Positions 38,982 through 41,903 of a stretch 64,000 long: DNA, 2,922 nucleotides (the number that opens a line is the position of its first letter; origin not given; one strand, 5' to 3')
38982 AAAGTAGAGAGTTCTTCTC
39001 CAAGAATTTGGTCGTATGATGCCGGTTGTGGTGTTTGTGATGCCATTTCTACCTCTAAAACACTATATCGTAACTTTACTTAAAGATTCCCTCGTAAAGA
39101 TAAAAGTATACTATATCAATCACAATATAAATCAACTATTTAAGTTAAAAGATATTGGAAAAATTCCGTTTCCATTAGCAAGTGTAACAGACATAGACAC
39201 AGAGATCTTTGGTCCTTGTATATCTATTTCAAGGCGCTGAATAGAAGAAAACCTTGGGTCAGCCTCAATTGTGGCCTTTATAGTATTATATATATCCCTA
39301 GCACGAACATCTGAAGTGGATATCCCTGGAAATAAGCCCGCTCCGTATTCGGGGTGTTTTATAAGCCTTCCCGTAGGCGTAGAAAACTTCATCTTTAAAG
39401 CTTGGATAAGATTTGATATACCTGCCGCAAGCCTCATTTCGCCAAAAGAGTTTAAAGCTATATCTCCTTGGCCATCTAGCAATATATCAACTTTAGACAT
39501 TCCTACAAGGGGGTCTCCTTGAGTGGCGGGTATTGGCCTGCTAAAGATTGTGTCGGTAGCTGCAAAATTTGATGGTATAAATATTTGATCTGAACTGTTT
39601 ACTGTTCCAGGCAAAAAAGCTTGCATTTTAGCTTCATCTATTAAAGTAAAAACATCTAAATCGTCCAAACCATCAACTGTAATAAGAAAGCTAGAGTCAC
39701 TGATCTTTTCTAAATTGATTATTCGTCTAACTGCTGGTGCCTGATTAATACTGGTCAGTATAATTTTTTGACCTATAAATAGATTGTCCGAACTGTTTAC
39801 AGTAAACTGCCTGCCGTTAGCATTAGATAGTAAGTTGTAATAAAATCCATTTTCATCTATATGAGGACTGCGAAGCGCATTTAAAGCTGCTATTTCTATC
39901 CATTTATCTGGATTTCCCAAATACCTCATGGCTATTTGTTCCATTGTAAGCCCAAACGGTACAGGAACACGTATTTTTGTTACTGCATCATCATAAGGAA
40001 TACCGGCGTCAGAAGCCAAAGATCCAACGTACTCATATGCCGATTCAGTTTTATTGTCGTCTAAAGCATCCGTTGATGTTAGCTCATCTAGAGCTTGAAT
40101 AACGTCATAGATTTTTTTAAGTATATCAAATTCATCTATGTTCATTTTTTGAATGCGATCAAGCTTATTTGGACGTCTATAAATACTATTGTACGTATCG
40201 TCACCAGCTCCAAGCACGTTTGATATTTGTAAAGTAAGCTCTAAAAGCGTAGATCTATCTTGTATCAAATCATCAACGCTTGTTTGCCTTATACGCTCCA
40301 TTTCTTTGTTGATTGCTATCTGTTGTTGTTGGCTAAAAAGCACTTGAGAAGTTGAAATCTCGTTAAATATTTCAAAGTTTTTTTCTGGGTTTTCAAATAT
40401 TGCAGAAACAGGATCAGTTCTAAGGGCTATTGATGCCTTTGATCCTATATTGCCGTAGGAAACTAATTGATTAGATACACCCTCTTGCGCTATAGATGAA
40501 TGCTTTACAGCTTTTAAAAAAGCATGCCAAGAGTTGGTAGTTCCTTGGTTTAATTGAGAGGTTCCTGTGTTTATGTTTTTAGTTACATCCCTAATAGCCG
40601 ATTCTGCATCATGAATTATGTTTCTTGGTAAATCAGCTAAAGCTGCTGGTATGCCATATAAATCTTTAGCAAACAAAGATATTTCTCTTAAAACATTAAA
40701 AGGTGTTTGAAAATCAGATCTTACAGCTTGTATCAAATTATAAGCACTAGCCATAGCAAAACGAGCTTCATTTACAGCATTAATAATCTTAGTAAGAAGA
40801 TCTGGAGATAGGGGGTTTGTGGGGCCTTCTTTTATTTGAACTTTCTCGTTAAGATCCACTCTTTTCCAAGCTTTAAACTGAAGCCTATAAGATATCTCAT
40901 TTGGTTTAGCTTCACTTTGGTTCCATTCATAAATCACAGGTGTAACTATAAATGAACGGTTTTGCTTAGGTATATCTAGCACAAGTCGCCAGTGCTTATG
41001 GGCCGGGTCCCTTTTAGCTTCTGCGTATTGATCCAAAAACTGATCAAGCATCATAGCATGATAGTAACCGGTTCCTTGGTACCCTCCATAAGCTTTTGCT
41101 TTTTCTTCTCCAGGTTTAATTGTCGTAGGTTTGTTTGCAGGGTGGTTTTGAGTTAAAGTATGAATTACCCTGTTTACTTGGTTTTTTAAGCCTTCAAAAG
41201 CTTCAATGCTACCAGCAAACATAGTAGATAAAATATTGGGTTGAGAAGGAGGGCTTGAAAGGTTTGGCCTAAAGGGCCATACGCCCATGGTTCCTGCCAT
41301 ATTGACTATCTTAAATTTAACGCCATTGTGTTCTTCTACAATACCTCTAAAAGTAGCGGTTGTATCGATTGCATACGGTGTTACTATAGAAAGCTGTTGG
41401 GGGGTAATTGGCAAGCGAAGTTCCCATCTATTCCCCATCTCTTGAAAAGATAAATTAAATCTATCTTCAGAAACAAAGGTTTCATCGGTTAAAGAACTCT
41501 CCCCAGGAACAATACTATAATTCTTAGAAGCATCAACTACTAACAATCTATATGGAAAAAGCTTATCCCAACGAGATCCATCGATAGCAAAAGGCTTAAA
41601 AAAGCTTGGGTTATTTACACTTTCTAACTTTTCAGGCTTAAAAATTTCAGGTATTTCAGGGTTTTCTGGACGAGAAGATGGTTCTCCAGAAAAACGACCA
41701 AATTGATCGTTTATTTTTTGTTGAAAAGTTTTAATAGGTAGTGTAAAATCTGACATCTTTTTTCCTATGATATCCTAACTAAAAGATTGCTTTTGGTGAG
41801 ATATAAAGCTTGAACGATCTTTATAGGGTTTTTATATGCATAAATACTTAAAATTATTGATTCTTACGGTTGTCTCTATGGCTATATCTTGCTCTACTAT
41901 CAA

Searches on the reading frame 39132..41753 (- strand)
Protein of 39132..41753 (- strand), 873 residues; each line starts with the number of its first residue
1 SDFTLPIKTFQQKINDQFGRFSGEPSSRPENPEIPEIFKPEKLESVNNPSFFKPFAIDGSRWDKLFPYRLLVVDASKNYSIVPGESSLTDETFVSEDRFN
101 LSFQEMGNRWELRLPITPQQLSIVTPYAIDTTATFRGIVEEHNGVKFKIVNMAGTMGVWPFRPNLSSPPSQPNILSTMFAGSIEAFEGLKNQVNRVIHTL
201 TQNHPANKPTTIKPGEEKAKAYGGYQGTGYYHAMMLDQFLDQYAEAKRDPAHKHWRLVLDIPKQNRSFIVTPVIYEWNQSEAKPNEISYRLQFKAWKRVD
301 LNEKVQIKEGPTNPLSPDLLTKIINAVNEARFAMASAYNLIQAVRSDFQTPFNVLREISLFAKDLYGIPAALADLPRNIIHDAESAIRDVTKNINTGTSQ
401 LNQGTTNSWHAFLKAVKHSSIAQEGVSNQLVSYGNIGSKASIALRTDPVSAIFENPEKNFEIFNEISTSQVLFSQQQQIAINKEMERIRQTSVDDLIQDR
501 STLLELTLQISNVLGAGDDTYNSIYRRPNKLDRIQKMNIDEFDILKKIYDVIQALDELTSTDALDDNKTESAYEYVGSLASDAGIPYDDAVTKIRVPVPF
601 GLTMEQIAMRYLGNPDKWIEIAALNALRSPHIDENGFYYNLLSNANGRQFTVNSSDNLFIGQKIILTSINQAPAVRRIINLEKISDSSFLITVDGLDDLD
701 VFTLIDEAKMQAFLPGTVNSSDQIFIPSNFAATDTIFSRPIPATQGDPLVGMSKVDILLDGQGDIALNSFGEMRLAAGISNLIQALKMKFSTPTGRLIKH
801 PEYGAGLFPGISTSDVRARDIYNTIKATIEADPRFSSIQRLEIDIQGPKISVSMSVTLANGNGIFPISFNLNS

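Call 11: search_protein_families(library=phrogs, proteins=[window:39132-41753:-], max_evalue=0.001)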
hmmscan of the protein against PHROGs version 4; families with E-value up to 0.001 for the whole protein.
window:39132-41753:- (873 aa): 2 families
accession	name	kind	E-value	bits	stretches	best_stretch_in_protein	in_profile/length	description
phrog_975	-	tail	1.1e-22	81.3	2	768-865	123-222/238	baseplate protein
phrog_120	-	tail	4.4e-06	27.7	1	752-862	54-169/303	baseplate wedge subunit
